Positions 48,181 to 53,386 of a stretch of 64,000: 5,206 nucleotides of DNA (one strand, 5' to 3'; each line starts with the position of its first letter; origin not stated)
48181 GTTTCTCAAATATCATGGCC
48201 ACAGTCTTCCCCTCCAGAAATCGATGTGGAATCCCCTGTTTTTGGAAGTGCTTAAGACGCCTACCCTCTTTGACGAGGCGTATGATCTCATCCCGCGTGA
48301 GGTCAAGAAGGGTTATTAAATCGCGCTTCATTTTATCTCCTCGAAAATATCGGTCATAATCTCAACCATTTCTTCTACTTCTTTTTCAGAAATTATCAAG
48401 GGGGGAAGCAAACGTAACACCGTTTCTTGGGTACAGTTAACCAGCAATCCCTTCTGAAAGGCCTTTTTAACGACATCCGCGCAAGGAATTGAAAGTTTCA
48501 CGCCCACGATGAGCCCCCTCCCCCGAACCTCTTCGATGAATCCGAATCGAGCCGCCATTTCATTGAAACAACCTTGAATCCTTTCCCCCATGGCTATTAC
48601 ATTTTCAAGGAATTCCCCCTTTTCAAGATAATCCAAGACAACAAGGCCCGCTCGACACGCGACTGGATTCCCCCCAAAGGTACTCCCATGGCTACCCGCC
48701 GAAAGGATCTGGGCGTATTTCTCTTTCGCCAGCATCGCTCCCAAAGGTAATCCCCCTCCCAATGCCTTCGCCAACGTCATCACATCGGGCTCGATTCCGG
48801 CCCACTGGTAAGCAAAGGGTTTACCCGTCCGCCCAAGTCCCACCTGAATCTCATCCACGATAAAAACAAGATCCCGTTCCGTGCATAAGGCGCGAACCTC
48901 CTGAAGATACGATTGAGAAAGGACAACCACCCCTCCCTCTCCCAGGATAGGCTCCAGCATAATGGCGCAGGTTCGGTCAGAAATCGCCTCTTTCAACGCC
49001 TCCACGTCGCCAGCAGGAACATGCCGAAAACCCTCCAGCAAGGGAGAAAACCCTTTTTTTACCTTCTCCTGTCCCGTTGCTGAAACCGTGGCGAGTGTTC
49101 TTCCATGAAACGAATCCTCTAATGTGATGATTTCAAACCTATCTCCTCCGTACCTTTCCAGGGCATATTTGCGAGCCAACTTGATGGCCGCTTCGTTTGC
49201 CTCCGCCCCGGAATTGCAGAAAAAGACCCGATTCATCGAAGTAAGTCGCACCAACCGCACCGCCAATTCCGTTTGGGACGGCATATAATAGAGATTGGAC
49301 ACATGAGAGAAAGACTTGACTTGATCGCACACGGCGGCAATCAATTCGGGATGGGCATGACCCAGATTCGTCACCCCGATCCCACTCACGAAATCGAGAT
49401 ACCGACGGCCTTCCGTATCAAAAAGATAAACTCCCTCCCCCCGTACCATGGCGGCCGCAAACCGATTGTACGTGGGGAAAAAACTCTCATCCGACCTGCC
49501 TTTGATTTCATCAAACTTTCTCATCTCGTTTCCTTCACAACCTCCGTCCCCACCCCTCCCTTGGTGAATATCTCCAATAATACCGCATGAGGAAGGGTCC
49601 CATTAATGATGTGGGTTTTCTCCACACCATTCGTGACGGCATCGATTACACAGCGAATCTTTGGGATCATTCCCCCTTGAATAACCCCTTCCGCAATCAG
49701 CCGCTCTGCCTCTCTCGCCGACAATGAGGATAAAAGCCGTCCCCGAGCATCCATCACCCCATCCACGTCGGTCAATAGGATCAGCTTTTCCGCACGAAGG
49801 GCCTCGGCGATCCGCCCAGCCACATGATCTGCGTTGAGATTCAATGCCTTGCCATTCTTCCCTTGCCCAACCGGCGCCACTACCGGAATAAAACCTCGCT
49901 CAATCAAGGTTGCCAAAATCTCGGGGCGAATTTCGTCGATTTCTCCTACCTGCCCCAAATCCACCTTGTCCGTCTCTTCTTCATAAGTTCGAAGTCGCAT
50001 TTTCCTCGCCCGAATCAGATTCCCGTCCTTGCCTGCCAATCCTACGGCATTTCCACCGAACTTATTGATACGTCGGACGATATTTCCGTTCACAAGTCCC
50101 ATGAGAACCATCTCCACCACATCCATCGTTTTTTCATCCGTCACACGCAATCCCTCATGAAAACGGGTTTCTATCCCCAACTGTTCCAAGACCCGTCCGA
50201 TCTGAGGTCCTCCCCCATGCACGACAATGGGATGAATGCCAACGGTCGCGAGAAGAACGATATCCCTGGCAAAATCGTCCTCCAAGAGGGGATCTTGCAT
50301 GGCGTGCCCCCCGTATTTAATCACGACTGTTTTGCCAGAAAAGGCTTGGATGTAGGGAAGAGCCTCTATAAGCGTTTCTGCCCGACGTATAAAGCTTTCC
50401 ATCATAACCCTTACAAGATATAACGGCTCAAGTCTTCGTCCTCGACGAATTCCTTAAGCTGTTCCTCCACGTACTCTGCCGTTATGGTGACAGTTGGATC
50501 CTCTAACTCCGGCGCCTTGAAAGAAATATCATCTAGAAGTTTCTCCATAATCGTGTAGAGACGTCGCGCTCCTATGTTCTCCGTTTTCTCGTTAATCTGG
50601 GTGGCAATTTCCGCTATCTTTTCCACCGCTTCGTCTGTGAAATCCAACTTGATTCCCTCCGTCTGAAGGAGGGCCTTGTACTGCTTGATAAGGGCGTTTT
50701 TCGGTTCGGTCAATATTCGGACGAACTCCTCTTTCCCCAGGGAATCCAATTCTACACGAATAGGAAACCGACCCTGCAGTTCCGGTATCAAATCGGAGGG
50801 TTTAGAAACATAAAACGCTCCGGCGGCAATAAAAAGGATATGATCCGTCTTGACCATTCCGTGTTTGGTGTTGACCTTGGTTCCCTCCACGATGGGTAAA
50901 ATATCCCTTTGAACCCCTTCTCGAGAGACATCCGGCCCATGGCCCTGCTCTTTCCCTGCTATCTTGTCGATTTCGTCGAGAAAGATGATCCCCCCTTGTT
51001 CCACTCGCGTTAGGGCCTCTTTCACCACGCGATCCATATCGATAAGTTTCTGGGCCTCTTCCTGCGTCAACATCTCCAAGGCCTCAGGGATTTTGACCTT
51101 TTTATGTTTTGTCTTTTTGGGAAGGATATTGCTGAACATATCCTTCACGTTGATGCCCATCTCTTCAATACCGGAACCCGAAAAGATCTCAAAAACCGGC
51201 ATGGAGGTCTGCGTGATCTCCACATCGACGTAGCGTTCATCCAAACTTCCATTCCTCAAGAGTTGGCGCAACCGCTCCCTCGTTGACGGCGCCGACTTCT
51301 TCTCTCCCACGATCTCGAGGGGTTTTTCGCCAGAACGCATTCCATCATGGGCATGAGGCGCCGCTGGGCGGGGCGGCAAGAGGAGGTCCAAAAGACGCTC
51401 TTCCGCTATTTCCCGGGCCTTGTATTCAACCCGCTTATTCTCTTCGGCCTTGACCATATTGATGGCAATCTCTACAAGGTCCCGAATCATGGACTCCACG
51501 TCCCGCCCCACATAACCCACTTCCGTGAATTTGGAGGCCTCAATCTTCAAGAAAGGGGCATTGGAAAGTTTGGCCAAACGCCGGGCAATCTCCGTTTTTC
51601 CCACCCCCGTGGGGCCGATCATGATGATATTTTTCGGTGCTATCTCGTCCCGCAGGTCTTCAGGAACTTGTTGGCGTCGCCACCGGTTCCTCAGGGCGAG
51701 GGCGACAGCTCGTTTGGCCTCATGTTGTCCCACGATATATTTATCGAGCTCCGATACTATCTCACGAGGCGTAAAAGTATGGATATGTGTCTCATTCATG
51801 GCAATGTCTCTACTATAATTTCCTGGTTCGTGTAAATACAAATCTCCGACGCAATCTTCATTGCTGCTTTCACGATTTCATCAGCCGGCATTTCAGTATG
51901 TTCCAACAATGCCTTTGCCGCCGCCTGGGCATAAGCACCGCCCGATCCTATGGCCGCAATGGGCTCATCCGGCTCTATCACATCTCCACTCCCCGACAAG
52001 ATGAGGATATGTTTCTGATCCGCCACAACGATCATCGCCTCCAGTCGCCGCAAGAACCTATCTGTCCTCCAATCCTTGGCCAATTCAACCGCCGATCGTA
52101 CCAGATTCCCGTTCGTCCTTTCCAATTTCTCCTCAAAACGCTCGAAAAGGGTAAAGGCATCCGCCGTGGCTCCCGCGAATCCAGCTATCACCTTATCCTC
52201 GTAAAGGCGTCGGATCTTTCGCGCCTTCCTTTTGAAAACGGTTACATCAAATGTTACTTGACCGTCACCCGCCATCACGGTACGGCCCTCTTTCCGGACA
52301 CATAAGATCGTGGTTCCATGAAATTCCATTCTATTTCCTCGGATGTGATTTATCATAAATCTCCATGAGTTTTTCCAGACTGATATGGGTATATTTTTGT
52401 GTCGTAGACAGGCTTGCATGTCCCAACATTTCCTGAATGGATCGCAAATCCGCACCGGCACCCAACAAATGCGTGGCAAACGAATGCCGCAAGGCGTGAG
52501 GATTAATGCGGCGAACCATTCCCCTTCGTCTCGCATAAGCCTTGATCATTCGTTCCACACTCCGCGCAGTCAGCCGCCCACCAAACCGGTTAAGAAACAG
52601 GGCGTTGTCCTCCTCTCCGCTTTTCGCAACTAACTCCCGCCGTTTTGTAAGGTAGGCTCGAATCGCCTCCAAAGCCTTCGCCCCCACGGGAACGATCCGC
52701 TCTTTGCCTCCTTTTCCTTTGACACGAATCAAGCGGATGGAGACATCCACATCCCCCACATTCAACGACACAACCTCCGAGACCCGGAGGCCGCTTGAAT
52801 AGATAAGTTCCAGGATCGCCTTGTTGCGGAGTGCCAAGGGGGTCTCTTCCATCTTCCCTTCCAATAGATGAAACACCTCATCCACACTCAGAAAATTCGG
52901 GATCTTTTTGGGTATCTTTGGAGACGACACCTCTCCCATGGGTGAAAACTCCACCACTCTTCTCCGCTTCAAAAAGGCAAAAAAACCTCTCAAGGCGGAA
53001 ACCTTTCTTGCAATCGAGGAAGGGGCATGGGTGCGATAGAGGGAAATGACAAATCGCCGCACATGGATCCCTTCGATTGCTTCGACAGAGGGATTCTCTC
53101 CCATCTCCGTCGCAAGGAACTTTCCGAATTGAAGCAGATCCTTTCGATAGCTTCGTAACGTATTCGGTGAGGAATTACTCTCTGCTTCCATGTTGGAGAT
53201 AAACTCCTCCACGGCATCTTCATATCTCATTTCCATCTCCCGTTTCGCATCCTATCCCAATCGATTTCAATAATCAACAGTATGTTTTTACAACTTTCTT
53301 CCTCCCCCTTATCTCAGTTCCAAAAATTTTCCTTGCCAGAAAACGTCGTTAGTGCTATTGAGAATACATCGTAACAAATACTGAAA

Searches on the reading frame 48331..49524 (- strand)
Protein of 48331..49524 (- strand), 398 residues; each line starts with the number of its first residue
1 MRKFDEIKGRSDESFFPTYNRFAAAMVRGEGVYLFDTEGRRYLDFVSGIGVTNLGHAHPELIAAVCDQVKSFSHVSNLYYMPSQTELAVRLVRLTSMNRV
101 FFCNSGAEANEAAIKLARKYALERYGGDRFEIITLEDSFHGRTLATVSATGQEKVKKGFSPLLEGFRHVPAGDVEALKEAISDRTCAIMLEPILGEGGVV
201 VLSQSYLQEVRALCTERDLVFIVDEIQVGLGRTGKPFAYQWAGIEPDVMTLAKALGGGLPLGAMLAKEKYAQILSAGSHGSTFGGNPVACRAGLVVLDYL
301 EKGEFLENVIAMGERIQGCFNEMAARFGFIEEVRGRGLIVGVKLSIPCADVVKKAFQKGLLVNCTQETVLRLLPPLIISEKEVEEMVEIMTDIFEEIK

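Call 24: search_protein_families(library=ncbifam, proteins=[window:48331-49524:-], max_evalue=0.00001)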
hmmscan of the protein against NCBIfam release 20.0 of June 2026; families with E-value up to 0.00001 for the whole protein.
window:48331-49524:- (398 aa): 69 families (the best 25 are shown)
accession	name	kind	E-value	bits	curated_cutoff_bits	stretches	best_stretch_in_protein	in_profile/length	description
TIGR00707.1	argD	subfamily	1.1e-150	501.8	410.05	1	16-394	3-380/381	acetylornithine/succinylornithine family transaminase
NF002325.0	PRK01278.1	subfamily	2.8e-149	497.1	372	1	14-397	5-389/395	acetylornithine transaminase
NF002874.0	PRK03244.1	equivalog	2.7e-139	464.4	457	1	5-397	8-395/399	acetylornithine transaminase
NF002797.0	PRK02936.1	equivalog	4e-137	457.1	496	1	14-396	3-379/385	acetylornithine transaminase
NF003468.0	PRK05093.1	subfamily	1.6e-123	412.4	522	1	11-393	12-398/405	acetylornithine/succinyldiaminopimelate transaminase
TIGR03246.1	arg_catab_astC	subfamily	2e-123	412.3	609.95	1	12-388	7-387/397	acetylornithine/succinylornithine family transaminase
NF009047.0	PRK12381.1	subfamily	6.3e-119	397.4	630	1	11-391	10-394/406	bifunctional succinylornithine transaminase/acetylornithine transaminase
NF002985.0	PRK03715.1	equivalog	5.2e-112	374.4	568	1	18-396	14-393/395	acetylornithine transaminase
NF003273.0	PRK04260.1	equivalog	7.6e-110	367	616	1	15-395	4-376/376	acetylornithine transaminase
NF004426.0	PRK05769.1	equivalog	3.9e-105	352.2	552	2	185-397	222-440/441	acetyl ornithine aminotransferase family protein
NF003145.0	PRK04073.1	equivalog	3.2e-102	342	656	1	19-394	19-395/396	ornithine--oxo-acid transaminase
NF003397.0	PRK04612.1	equivalog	4.3e-101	338.7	735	1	15-387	15-394/408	acetylornithine transaminase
NF005993.0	PRK08117.1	subfamily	5.4e-98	328.4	574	1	8-397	9-430/433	aspartate aminotransferase family protein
TIGR01885.1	Orn_aminotrans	equivalog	1.8e-97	326.6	378.4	1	18-393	15-400/402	ornithine--oxo-acid transaminase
NF053554.1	prodigi_MAP_PigE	equivalog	9.1e-97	325.3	850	1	20-354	398-737/837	prodigiosin MAP biosynthesis aminotransferase PigE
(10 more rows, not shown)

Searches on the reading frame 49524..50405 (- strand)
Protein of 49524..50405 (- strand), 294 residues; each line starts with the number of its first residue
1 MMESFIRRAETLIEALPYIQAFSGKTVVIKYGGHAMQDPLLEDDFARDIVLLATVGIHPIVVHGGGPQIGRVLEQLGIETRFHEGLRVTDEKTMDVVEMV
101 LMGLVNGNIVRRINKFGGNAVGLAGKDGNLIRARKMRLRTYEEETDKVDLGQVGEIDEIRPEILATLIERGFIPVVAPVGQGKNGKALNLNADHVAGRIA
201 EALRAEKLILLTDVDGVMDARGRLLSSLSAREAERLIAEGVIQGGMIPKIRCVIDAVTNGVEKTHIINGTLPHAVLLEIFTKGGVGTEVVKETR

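Call 24: search_protein_families(library=ncbifam, proteins=[window:49524-50405:-], max_evalue=0.00001)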
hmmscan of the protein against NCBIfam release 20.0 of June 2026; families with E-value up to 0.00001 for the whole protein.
window:49524-50405:- (294 aa): 16 families
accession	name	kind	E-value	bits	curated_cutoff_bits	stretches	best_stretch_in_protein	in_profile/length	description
TIGR00761.1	argB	equivalog_domain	1e-78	264.1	151.3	1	26-266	1-231/231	acetylglutamate kinase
TIGR01890.1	N-Ac-Glu-synth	equivalog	2.5e-50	171.7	202.85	1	12-292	5-280/429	amino-acid N-acetyltransferase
NF003641.0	PRK05279.1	equivalog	2.9e-50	171.4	344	1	11-292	12-292/441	amino-acid N-acetyltransferase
NF003387.0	PRK04531.1-2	equivalog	5.5e-44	150.3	426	1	24-291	36-288/441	acetylglutamate kinase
NF010659.0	PRK14058.1-1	equivalog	4.5e-39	134.2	223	1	27-275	2-255/267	[LysW]-aminoadipate kinase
NF010662.0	PRK14058.1-4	equivalog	1.2e-38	132.9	194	1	27-284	2-259/264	[LysW]-aminoadipate/[LysW]-glutamate kinase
NF010661.0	PRK14058.1-3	equivalog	2.4e-34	118.7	251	1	26-274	2-258/283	acetylglutamate/acetylaminoadipate kinase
NF003386.0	PRK04531.1-1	equivalog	1.2e-29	103.6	417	1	25-291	42-293/442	acetylglutamate kinase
NF010660.0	PRK14058.1-2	equivalog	3.1e-13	50.1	241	1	28-269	3-241/249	[LysW]-aminoadipate/[LysW]-glutamate kinase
NF040647.1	IPPK_Arch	equivalog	2.8e-11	43.2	120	1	156-288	116-258/259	isopentenyl phosphate kinase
TIGR00746.1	arcC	equivalog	4.3e-11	42.4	358.25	1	171-290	190-308/309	carbamate kinase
NF009008.0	PRK12354.1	subfamily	2.4e-09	36.8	361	1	171-291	184-300/308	carbamate kinase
NF009007.0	PRK12352.1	subfamily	3.5e-07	29.4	266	0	171-290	195-314/316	carbamate kinase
NF006926.0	PRK09411.1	equivalog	7e-07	28.7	416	0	178-266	188-277/297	carbamate kinase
TIGR00656.1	asp_kin_monofn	equivalog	1.8e-06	27.2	402.25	1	152-226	125-194/407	aspartate kinase, monofunctional class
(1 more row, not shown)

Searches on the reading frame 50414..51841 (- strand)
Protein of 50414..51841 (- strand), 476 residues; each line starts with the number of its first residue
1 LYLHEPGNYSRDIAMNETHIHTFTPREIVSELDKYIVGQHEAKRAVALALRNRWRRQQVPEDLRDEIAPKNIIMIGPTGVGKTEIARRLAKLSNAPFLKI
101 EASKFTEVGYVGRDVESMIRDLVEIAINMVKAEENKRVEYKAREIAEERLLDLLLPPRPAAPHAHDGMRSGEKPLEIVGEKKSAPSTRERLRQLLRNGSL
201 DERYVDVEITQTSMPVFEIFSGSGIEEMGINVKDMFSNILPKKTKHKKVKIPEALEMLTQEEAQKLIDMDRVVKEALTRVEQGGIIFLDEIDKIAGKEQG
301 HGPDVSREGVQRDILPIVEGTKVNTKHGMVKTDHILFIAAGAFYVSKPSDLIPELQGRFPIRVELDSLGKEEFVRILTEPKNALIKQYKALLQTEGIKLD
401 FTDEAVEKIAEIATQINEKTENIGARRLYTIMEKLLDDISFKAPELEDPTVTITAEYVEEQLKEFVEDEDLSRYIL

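Call 24: search_protein_families(library=ncbifam, proteins=[window:50414-51841:-], max_evalue=0.00001)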
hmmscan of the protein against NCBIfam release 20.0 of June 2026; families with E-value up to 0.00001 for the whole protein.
window:50414-51841:- (476 aa): 15 families
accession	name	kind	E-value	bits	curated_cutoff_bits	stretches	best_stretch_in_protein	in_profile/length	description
TIGR00390.1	hslU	equivalog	1e-200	667.3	362.45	1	24-476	2-441/441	ATP-dependent protease ATPase subunit HslU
NF003745.1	PRK05342.1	equivalog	1.7e-71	241.3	359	3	351-466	296-407/418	ATP-dependent Clp protease ATP-binding subunit ClpX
TIGR00382.1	clpX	equivalog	4.7e-62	210.3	370.75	3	351-463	302-410/414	ATP-dependent protease ATP-binding subunit ClpX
NF003069.1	PRK03992.1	subfamily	1.3e-10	41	500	1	68-127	164-221/379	proteasome-activating nucleotidase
TIGR01242.2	TIGR01242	subfamily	2.1e-10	40.1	500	1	68-126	147-203/362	proteasome-activating nucleotidase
TIGR02639.1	ClpA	equivalog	2.4e-10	39.3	993.15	1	27-113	450-531/734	ATP-dependent Clp protease ATP-binding subunit ClpA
TIGR01241.2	FtsH_fam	equivalog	3.3e-08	32.8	600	1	69-126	195-250/598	ATP-dependent zinc metalloprotease FtsH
NF008004.0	PRK10733.1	equivalog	5.7e-08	31.2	1008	1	37-126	155-240/644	ATP-dependent zinc metalloprotease FtsH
TIGR03346.1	chaperone_ClpB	equivalog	2.3e-07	29.6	1232.1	1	30-113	561-642/853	ATP-dependent chaperone ClpB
NF047747.1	PrtsmActNtasePan2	equivalog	3.6e-07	29.8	700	0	68-127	184-241/397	proteasome-activating nucleotidase Pan2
TIGR01243.1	CDC48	subfamily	4.2e-07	28.7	802.65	0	68-112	211-254/733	CDC48 family AAA ATPase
NF047748.1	PrtsmActNtasePan1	equivalog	7.2e-07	28.6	750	0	68-128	181-239/405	proteasome-activating nucleotidase Pan1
NF033606.1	heat_AAA_ClpK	exception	2.1e-06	25.9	1900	1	31-115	610-692/949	heat shock survival AAA family ATPase ClpK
NF008118.0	PRK10865.1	equivalog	5.7e-06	24.5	1417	0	30-115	564-647/857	ATP-dependent chaperone ClpB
NF003229.0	PRK04195.1-5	equivalog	7e-06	25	280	0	36-106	19-81/413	replication factor C large subunit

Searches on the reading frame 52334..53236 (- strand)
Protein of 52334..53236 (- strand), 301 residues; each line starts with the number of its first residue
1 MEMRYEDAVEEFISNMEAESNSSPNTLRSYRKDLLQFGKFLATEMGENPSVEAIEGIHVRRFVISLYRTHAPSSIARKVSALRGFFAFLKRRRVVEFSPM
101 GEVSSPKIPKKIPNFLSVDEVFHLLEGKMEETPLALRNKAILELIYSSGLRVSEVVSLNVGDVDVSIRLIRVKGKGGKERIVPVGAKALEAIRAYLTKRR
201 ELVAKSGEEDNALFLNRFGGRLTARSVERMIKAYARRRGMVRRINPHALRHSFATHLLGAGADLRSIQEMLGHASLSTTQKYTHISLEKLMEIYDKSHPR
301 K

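Call 24: search_protein_families(library=ncbifam, proteins=[window:52334-53236:-], max_evalue=0.00001)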
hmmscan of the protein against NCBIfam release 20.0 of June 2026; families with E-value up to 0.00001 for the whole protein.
window:52334-53236:- (301 aa): 12 families
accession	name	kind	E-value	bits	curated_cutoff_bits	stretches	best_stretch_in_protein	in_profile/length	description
TIGR02224.1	recomb_XerC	equivalog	4.9e-103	344.6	335.15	1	10-301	1-293/295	tyrosine recombinase XerC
TIGR02225.1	recomb_XerD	equivalog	3.9e-98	328.4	329.6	1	10-300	1-289/290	site-specific tyrosine recombinase XerD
NF001399.0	PRK00283.1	subfamily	9.5e-95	317.3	279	1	3-301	3-299/300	tyrosine recombinase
NF040815.2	recomb_XerA_Arch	equivalog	3.2e-71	240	220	1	10-294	1-263/263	site-specific tyrosine recombinase/integron integrase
NF002331.0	PRK01287.1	subfamily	1.8e-57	195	371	1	10-299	31-326/365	site-specific tyrosine recombinase XerC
NF003462.0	PRK05084.1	equivalog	3.7e-38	131.2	267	1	137-296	196-355/360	tyrosine recombinase XerS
TIGR02249.1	integrase_gron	subfamily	4.1e-38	131.5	265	2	222-286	237-301/315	integron integrase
NF011946.0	PRK15417.1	equivalog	9.4e-22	77.6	435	2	226-285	256-315/337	integron integrase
NF007370.0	PRK09870.1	subfamily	4.2e-21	75.5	221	1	111-300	8-194/200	tyrosine-type DNA invertase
NF007371.0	PRK09871.1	subfamily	1.5e-19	70.3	222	1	132-296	22-185/198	tyrosine-type DNA invertase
NF002685.0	PRK02436.1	equivalog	1.8e-10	41.1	178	1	11-283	3-244/245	site-specific tyrosine recombinase XerD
NF040693.1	recomb_GmtY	equivalog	5.6e-10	39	340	0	244-290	391-437/441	gamma-mobile-trio recombinase GmtY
